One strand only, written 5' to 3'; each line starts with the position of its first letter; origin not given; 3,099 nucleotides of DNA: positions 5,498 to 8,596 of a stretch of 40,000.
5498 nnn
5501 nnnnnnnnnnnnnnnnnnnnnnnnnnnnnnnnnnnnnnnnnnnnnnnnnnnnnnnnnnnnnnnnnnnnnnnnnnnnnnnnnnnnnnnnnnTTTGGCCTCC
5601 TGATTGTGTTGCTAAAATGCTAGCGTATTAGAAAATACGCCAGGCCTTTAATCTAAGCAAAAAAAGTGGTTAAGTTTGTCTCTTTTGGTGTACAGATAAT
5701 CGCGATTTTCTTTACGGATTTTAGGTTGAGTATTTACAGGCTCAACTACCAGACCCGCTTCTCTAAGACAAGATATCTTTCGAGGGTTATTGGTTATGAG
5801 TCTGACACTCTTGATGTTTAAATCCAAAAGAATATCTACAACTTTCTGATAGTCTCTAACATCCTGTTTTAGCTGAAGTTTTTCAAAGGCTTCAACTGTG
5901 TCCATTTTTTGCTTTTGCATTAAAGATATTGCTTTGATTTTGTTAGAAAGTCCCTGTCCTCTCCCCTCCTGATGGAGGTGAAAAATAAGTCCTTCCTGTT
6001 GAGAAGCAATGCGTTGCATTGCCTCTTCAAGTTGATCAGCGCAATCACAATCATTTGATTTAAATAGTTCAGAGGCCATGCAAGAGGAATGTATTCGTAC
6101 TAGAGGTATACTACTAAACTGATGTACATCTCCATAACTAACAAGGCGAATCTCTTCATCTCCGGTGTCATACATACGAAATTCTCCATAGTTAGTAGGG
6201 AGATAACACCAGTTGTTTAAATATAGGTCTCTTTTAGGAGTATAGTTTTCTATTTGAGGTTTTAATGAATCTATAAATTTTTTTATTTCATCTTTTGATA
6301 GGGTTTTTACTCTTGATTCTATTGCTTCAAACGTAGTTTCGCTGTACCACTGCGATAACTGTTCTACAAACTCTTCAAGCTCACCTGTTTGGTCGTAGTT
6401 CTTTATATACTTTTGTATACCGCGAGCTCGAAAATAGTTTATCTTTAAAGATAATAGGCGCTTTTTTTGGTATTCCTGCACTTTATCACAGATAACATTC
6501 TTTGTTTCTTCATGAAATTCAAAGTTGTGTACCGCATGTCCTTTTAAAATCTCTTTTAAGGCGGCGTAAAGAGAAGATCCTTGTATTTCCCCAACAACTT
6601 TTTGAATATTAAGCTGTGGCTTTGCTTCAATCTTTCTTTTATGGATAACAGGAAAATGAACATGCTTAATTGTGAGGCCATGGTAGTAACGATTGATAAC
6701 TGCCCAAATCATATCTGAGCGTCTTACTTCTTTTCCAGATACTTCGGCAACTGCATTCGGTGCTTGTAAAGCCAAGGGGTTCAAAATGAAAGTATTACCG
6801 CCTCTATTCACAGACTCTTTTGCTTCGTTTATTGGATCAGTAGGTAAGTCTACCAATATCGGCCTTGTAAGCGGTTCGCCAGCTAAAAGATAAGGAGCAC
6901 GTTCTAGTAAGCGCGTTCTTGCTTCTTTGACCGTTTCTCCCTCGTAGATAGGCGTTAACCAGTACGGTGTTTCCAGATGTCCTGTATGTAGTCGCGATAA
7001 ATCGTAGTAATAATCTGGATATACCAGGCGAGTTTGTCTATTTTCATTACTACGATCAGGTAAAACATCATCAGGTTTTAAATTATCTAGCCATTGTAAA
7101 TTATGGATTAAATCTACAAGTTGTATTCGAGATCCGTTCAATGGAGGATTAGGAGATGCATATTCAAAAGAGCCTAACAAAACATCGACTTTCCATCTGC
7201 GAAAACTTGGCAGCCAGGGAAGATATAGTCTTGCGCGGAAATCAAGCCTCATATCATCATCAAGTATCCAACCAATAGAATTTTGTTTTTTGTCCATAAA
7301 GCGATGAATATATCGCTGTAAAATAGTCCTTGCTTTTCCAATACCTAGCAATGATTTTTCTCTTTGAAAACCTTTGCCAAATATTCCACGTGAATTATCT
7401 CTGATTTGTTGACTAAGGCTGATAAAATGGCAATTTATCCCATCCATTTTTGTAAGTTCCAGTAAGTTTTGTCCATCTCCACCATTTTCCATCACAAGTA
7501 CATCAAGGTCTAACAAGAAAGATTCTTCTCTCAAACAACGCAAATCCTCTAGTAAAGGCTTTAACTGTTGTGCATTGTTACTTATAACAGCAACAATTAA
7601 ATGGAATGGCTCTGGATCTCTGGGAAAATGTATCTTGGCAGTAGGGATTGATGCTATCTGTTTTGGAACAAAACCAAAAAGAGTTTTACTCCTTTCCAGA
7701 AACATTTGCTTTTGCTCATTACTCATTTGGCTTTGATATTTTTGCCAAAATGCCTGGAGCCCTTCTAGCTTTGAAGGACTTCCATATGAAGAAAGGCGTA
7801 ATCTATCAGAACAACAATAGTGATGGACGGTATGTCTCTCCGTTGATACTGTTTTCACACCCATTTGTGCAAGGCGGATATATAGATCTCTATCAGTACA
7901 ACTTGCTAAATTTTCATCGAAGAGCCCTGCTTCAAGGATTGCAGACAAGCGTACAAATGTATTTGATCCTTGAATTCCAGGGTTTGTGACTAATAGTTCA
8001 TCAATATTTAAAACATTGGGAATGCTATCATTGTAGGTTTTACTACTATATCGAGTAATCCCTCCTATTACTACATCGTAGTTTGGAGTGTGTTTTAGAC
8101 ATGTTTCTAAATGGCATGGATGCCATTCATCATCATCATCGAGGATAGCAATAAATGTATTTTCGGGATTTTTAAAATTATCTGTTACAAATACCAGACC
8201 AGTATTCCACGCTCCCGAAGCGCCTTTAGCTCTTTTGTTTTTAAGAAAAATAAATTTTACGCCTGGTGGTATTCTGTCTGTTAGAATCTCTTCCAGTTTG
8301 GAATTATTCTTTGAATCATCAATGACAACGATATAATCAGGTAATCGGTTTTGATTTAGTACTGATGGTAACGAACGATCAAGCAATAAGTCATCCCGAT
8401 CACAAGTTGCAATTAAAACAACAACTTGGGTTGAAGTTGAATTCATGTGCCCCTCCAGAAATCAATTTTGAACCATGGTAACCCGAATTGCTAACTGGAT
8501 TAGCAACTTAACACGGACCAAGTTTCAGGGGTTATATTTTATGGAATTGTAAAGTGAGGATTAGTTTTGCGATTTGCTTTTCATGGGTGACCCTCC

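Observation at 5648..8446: Unusual 932-aa fusion: GT2 + second DxD glycosyltransferase-like region + GTP cyclohydrolase II domain with a substituted product-determining residue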

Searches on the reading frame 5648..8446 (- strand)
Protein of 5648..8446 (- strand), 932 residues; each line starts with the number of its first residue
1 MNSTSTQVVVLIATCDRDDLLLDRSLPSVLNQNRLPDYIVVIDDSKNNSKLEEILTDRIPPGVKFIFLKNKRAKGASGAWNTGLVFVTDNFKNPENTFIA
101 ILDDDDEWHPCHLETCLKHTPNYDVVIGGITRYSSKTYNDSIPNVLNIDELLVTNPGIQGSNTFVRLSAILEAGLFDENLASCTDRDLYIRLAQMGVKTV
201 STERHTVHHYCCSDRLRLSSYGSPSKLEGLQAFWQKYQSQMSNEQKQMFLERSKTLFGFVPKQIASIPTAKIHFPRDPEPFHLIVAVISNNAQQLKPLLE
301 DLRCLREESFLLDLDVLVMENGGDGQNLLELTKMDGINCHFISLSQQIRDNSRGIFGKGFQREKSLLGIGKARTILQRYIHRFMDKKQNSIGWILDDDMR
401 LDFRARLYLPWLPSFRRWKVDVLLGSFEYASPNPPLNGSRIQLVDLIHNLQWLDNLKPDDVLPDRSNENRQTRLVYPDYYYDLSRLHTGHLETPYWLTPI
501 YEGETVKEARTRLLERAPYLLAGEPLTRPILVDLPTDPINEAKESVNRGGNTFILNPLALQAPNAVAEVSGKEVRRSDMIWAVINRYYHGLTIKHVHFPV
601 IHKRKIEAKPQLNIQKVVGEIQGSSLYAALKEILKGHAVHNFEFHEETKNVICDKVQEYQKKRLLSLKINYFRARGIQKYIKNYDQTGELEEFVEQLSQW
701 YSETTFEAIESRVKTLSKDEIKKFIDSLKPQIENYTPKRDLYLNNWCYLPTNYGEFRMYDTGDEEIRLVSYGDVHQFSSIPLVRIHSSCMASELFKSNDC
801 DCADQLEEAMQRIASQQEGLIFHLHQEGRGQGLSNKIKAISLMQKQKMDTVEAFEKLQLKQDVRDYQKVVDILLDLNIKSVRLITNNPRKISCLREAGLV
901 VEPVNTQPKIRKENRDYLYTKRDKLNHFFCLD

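Call 6: search_protein_families(library=pfam, proteins=[window:5648-8446:-], max_evalue=0.01)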
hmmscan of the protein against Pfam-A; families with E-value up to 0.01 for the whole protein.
window:5648-8446:- (932 aa): 3 families
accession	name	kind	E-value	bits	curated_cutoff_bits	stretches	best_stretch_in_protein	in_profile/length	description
PF00925.25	GTP_cyclohydro2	-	3.4e-43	147.5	23.3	1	747-901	6-160/165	GTP cyclohydrolase II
PF00535.33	Glycos_transf_2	-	2e-16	60.8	23.3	1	10-142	2-127/168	Glycosyl transferase family 2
PF13641.12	Glyco_tranf_2_3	-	0.0012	19.4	27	1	8-125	3-118/230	Glycosyltransferase like family 2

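Call 7: search_protein_families(library=ncbifam, proteins=[window:5648-8446:-], max_evalue=0.01)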
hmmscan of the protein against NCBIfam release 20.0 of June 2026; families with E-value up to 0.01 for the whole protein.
window:5648-8446:- (932 aa): 14 families
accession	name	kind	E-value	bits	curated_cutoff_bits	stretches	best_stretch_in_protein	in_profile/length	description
NF001591.0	PRK00393.1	subfamily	3e-48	163.8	148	1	749-929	12-194/199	GTP cyclohydrolase II RibA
TIGR00505.1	ribA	equivalog_domain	8.4e-47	159.2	205.85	1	748-928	7-190/191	GTP cyclohydrolase II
NF006803.0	PRK09311.1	equivalog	1.2e-46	159.3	569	1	748-928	219-403/417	bifunctional 3,4-dihydroxy-2-butanone-4-phosphate synthase/GTP cyclohydrolase II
NF006806.0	PRK09319.1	equivalog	2.6e-45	155.1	764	1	741-929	216-409/561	bifunctional 3,4-dihydroxy-2-butanone-4-phosphate synthase/GTP cyclohydrolase II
NF006805.0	PRK09318.1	equivalog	1.4e-43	149.3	486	1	744-927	195-378/387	bifunctional 3,4-dihydroxy-2-butanone-4-phosphate synthase/GTP cyclohydrolase II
NF006456.0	PRK08815.1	equivalog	6e-41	140.9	464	1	782-929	218-365/376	GTP cyclohydrolase II RibA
NF041875.1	EPS_EpsD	equivalog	6.6e-10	38.9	370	1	9-254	2-251/325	exopolysaccharide biosynthesis glycosyltransferase EpsD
NF007453.0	PRK10018.1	equivalog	5.2e-08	32.9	382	1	7-247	7-242/280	colanic acid biosynthesis glycosyltransferase WcaA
NF010626.1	PRK14019.1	equivalog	7.7e-08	31.7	513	1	750-901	214-357/364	bifunctional 3,4-dihydroxy-2-butanone-4-phosphate synthase/GTP cyclohydrolase II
TIGR04017.1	WcaA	equivalog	2e-07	30.9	495.75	1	8-247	7-241/279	colanic acid biosynthesis glycosyltransferase WcaA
TIGR03965.1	mycofact_glyco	equivalog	3.7e-06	26.1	280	0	5-126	73-185/467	mycofactocin biosynthesis glycosyltransferase MftF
NF047683.1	TeichurnBiosyTuaG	equivalog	0.00037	20.2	400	1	8-120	7-111/252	teichuronic acid biosynthesis protein TuaG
NF050113.1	gal_furan_GlfT1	equivalog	0.00042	19.7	330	1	8-86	1-74/290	galactofuranosyltransferase GlfT1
NF005536.0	PRK07198.1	equivalog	0.00062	18.7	403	1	782-900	241-369/419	GTP cyclohydrolase II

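Call 11: find_homologous_proteins(query=window:5648-8446:-)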
Query window:5648-8446:- (932 aa): 514 proteins with E <= 0.001 among 8000 candidates; the best 120 are listed.
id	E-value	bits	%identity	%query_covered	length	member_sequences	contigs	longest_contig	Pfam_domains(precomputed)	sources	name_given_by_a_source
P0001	0.0e+0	1330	63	100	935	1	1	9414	PF00925.26,PF00535.33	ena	-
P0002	6.6e-268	910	48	70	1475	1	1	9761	PF00925.26,PF13641.13,PF08719.18,PF00535.33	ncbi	-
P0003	6.7e-264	897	44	100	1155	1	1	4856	PF00925.26,PF08719.18,PF00535.33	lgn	-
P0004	1.7e-222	760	42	99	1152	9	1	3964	PF00925.26,PF13641.13,PF08719.18,PF00535.33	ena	-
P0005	1.9e-221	756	47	78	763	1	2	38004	PF00535.33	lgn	-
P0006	7.1e-221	754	41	99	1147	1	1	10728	PF00925.26,PF13641.13,PF08719.18,PF00535.33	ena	-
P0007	2.0e-219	749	48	79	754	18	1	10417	PF00535.33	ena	-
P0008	3.2e-219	749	48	79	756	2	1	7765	PF00535.33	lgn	-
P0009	2.0e-201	690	42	58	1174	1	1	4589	PF13641.13,PF00535.33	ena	-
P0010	8.0e-199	681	45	79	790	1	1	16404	PF13641.13,PF00535.33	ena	-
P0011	2.0e-198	680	45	79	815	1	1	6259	PF00535.33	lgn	-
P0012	8.6e-197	674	47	49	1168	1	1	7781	PF13641.13,PF00535.33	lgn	-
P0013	3.1e-194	666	46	49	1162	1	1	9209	PF13641.13,PF00535.33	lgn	-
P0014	9.0e-194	664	46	49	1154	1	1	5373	PF13641.13,PF00535.33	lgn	-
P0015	1.1e-193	664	43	79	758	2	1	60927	PF00535.33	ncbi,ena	-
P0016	1.1e-193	664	43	79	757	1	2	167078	PF00535.33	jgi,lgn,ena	-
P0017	2.6e-193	663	45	78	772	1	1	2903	PF00535.33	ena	-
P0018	3.9e-193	662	45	78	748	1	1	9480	PF00535.33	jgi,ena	-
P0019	2.2e-191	657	45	51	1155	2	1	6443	PF13641.13,PF00535.33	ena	-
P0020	6.1e-191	655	46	77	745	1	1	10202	PF00535.33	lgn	-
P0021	1.5e-190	654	46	49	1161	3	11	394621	PF00535.33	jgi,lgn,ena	-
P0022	2.0e-190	653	45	49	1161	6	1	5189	PF00535.33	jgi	jgi:hypothetical protein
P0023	3.0e-190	653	44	49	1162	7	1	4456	PF13641.13,PF00535.33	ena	-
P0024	3.4e-190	653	43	54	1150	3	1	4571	PF00535.33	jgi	-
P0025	6.6e-190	652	43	53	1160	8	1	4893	PF13641.13,PF00535.33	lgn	-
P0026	9.2e-190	651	44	49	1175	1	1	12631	PF13641.13,PF00535.33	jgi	-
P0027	2.2e-189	650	46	49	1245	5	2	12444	PF13641.13,PF00535.33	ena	-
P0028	2.2e-189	650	46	50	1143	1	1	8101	PF00535.33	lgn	-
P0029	2.3e-189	650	43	78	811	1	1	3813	PF13641.13,PF00535.33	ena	-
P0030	7.5e-189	648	45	49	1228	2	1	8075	PF13641.13,PF00535.33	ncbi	-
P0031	8.5e-189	648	44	51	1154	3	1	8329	PF00535.33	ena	-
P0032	9.7e-189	648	45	79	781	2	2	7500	PF00535.33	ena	-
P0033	1.2e-188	648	44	49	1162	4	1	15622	PF00535.33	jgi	-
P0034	3.2e-188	646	44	50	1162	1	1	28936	PF00535.33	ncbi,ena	-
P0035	3.3e-188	646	44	49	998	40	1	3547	PF00535.33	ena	-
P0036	6.8e-188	645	43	51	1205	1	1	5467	PF13641.13,PF00535.33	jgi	jgi:GT2 family glycosyltransferase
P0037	8.0e-188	645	47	49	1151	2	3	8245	PF01527.27,PF00535.33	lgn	-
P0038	1.9e-187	644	44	50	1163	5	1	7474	PF00535.33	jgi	-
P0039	9.4e-187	641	43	49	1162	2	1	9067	PF13641.13,PF00535.33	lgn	-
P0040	9.9e-187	641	42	49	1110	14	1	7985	PF00535.33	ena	-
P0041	1.0e-186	641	45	49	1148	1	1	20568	PF13641.13,PF00535.33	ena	-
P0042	1.4e-186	641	45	49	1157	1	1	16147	PF13641.13,PF00535.33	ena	-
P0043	1.7e-186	640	45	49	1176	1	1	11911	PF00535.33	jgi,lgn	-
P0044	2.3e-186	640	46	50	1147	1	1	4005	PF00535.33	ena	-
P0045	2.9e-186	640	44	53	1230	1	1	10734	PF13641.13,PF00535.33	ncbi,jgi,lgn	-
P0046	3.0e-186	640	41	54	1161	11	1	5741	PF00535.33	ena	-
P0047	3.8e-186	639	42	79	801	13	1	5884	PF00535.33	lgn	-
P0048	4.4e-186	639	44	52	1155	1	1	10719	PF00535.33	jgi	jgi:glycosyltransferase involved in cell wall biosynthesis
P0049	4.6e-186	639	45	49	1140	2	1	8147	PF00535.33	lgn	-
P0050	4.9e-186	639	45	49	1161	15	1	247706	PF00535.33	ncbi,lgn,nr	ncbi:MAG: glycosyltransferase family 2 protein [Alteromonadaceae bacterium]|nr:glycosyltransferase f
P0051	5.7e-186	639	40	54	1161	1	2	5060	PF13641.13,PF00535.33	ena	-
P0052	8.9e-186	638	44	49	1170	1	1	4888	PF00535.33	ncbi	-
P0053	1.2e-185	638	45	52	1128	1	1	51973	PF13641.13,PF00535.33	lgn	-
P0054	1.3e-185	637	43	50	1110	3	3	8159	PF00535.33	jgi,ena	-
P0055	5.0e-185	636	43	51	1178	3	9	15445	PF00535.33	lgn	-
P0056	8.2e-185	635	42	51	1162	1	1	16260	PF13641.13,PF00535.33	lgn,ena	-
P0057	1.5e-184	634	40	53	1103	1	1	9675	PF00535.33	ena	-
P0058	1.8e-184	634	41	59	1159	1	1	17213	PF00535.33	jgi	jgi:hypothetical protein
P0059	2.0e-184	634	42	58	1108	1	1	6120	PF00535.33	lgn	-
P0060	3.0e-184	633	45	50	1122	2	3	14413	PF13641.13,PF00535.33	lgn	-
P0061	3.1e-184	633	44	79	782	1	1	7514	PF00535.33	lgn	-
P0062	3.8e-184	633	41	78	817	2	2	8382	PF13641.13,PF00535.33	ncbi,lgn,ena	-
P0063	5.0e-184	632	44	51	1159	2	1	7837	PF00535.33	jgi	jgi:hypothetical protein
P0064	6.1e-184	632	44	50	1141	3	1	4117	PF00535.33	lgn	-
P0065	7.4e-184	632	43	50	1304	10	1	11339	PF00535.33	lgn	-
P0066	9.2e-184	631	45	49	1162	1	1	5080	PF00535.33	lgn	-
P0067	1.1e-183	631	43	78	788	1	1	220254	PF13641.13,PF00535.33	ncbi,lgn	-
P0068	1.5e-183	631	42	79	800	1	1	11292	PF00535.33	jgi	jgi:hypothetical protein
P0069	2.0e-183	630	40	54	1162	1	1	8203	PF00535.33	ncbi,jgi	jgi:GT2 family glycosyltransferase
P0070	2.3e-183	630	41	79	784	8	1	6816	PF00535.33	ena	-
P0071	2.4e-183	630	42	51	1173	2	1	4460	PF13641.13,PF00535.33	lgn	-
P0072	4.0e-183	629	44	49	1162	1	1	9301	PF13641.13,PF00535.33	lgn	-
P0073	7.2e-183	628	43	49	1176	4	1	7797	PF00535.33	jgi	-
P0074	7.4e-183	628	44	49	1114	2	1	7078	PF00535.33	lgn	-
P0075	9.4e-183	628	44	49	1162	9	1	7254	PF00535.33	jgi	jgi:GT2 family glycosyltransferase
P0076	9.4e-183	628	45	50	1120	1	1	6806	PF00535.33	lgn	-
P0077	1.2e-182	628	41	78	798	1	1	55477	PF00535.33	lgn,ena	-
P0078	1.5e-182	627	44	49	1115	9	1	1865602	PF13641.13,PF00535.33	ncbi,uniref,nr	ncbi:glycosyltransferase family 2 protein [Photobacterium sp. GSS17]|uniref:glycosyltransferase fami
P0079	1.8e-182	627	43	49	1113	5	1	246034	PF13641.13,PF00535.33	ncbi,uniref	ncbi:glycosyltransferase family 2 protein [Photobacterium kasasachensis]|uniref:glycosyltransferase 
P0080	3.2e-182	626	43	79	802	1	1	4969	PF00535.33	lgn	-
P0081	3.7e-182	626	46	49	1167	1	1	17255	PF13641.13,PF00535.33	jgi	-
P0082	3.8e-182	626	46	49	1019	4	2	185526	PF13641.13,PF00535.33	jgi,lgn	jgi:hypothetical protein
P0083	4.3e-182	626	42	79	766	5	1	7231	PF00535.33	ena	-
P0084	1.1e-181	624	42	79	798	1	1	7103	PF00535.33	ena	-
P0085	2.3e-181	623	44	50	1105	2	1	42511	PF00535.33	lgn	-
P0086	2.3e-181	623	43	52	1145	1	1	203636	PF13641.13,PF00535.33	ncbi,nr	ncbi:MAG: glycosyltransferase family 2 protein [Myxococcales bacterium]|nr:glycosyltransferase famil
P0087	2.5e-181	623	44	50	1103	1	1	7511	PF00535.33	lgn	-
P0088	2.5e-181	623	44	51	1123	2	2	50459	PF00535.33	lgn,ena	-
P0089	4.2e-181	623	44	51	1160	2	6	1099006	PF00535.33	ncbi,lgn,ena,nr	ncbi:MAG: glycosyltransferase [Gammaproteobacteria bacterium]|nr:glycosyltransferase [Gammaproteobac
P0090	4.2e-181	623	43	49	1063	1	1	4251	PF13641.13,PF00535.33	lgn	-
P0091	4.4e-181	623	43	78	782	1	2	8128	PF00535.33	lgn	-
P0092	5.6e-181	622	43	49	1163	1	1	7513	PF13641.13,PF00535.33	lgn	-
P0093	6.3e-181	622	44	52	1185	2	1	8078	PF00535.33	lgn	-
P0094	6.5e-181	622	43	49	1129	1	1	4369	PF00535.33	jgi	-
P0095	9.6e-181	621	42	79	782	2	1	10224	PF00535.33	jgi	-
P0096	1.1e-180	621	41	78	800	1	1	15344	PF00535.33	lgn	-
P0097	1.1e-180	621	44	49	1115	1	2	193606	PF00535.33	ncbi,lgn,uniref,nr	ncbi:glycosyltransferase family A protein [Photobacterium toruni]|uniref:glycosyltransferase family 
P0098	1.1e-180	621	41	53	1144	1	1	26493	PF00535.33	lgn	-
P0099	1.9e-180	620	44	49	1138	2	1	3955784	PF00535.33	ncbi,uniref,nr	ncbi:glycosyltransferase family 2 protein [Thiothrix lacustris]|uniref:glycosyltransferase family 2 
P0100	4.8e-180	619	43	49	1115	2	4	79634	PF13641.13,PF00535.33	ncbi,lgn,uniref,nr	ncbi:glycosyltransferase family 2 protein [Photobacterium aphoticum]|uniref:Glycosyltransferase 2-li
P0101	5.3e-180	619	46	49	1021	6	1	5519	PF13641.13,PF00535.33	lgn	-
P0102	5.3e-180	619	43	50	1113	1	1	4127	PF13641.13,PF00535.33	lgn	-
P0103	6.5e-180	619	43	51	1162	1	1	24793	PF13641.13,PF00535.33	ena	-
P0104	8.5e-180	618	43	78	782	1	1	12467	PF00535.33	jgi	jgi:glycosyltransferase involved in cell wall biosynthesis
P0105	9.8e-180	618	45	50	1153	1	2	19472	PF00535.33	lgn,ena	-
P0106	1.5e-179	617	43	78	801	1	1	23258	PF13641.13,PF00535.33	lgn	-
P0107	1.5e-179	617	45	50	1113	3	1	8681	PF00535.33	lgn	-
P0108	2.3e-179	617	46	50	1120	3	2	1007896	PF00535.33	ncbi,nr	ncbi:glycosyltransferase family 2 protein [Vibrio ezurae]|nr:glycosyltransferase family A protein [V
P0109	2.3e-179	617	44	49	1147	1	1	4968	PF00535.33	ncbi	-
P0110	2.8e-179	617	41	78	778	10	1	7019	PF00535.33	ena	-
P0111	2.9e-179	616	44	79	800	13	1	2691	PF13641.13,PF00535.33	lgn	-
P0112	3.4e-179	616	40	58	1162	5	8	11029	PF00535.33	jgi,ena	jgi:hypothetical protein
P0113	4.5e-179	616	46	50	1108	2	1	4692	PF00535.33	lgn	-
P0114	5.2e-179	616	45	49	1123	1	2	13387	PF00535.33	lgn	-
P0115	5.8e-179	616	43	51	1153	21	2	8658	PF00535.33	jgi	jgi:GT2 family glycosyltransferase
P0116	6.8e-179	615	42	79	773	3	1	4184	PF00535.33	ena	-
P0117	7.8e-179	615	41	79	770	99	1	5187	PF00535.33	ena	-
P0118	8.3e-179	615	42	78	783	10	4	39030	PF00535.33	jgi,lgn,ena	jgi:glycosyltransferase involved in cell wall biosynthesis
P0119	1.4e-178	614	42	52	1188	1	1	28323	PF00535.33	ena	-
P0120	1.7e-178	614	44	77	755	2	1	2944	PF00535.33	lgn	-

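Call 12: find_encoding_contigs(protein=P0002, flank=10000, max_places=3)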
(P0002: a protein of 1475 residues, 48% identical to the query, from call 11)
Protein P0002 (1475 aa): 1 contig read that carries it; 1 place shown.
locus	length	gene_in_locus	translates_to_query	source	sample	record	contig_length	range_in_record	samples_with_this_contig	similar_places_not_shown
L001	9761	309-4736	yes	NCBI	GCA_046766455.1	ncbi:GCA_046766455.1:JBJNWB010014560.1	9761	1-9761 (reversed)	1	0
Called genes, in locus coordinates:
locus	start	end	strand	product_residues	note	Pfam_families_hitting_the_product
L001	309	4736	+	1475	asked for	PF00535:Glycos_transf_2, PF13641:Glyco_tranf_2_3 (weak), PF00925:GTP_cyclohydro2, PF08719:NADAR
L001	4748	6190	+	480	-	PF13522:GATase_6, PF13537:GATase_7, PF00733:Asn_synthase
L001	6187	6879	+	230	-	-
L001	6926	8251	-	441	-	PF00158:Sigma54_activat, PF14532:Sigma54_activ_2, PF07728:AAA_5 (weak), PF13545:HTH_Crp_2 (faint), PF22168:DIP2311-like_C (faint), PF25213:HVO_A0261_N (faint), PF25601:AAA_lid_14, PF01978:TrmB (weak), +4 more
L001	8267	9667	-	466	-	PF13701:DDE_Tnp_1_4, PF01609:DDE_Tnp_1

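Call 13: find_encoding_contigs(protein=P0005, flank=10000, max_places=3)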
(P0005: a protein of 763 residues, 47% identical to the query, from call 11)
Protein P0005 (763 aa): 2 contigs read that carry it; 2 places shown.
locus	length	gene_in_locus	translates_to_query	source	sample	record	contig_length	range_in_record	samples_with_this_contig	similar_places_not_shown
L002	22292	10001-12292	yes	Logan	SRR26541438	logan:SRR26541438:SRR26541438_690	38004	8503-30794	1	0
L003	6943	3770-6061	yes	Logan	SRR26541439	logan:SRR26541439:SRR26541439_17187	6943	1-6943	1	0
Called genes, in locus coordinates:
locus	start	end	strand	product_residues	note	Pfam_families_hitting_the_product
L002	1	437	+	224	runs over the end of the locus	PF01128:IspD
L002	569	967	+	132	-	-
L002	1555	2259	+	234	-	PF00005:ABC_tran, PF13304:AAA_21 (faint), PF02463:SMC_N (weak)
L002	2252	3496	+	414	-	PF12704:MacB_PCD, PF02687:FtsX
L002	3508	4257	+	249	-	PF17131:TP_0789-like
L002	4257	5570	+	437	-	-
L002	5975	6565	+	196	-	PF00925:GTP_cyclohydro2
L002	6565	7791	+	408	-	PF08719:NADAR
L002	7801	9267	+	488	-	PF13522:GATase_6, PF13537:GATase_7, PF00733:Asn_synthase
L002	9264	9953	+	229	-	PF00797:Acetyltransf_2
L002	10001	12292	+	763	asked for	PF00535:Glycos_transf_2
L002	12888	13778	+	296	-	PF00892:EamA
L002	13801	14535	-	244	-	PF00392:GntR, PF07729:FCD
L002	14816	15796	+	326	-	PF03401:TctC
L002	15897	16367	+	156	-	PF07331:TctB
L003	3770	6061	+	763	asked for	PF00535:Glycos_transf_2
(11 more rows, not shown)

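Call 38: search_protein_families(library=padloc, proteins=[window:5648-8446:-], max_evalue=0.01)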
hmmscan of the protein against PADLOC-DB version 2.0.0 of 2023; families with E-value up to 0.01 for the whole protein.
window:5648-8446:- (932 aa): 0 families

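Call 47: find_encoding_contigs(protein=window:5648-8446:-, flank=10000, max_places=3)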
Protein window:5648-8446:- (932 aa): 2 contigs read that carry it; 1 place shown.
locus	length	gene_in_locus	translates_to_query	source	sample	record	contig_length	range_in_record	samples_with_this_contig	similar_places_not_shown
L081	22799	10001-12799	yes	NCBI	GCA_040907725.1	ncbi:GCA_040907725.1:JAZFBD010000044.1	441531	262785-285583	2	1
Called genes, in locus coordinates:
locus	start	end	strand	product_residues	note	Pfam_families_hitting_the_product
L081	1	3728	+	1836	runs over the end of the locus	PF00270:DEAD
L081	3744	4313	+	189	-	-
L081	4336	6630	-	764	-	PF01702:TGT, PF14072:DndB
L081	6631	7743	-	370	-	PF14072:DndB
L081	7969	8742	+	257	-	PF02649:GCHY-1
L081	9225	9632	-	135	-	-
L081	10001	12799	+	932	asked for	PF00535:Glycos_transf_2, PF00925:GTP_cyclohydro2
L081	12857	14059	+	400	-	PF08719:NADAR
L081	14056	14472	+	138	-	PF13643:DUF4145 (weak)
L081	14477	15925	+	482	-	PF13522:GATase_6, PF13537:GATase_7, PF00733:Asn_synthase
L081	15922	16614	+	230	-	PF00797:Acetyltransf_2 (weak)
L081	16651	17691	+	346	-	PF16261:DUF4915 (faint)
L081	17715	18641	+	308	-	PF01522:Polysacc_deac_1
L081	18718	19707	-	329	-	-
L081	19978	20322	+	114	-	-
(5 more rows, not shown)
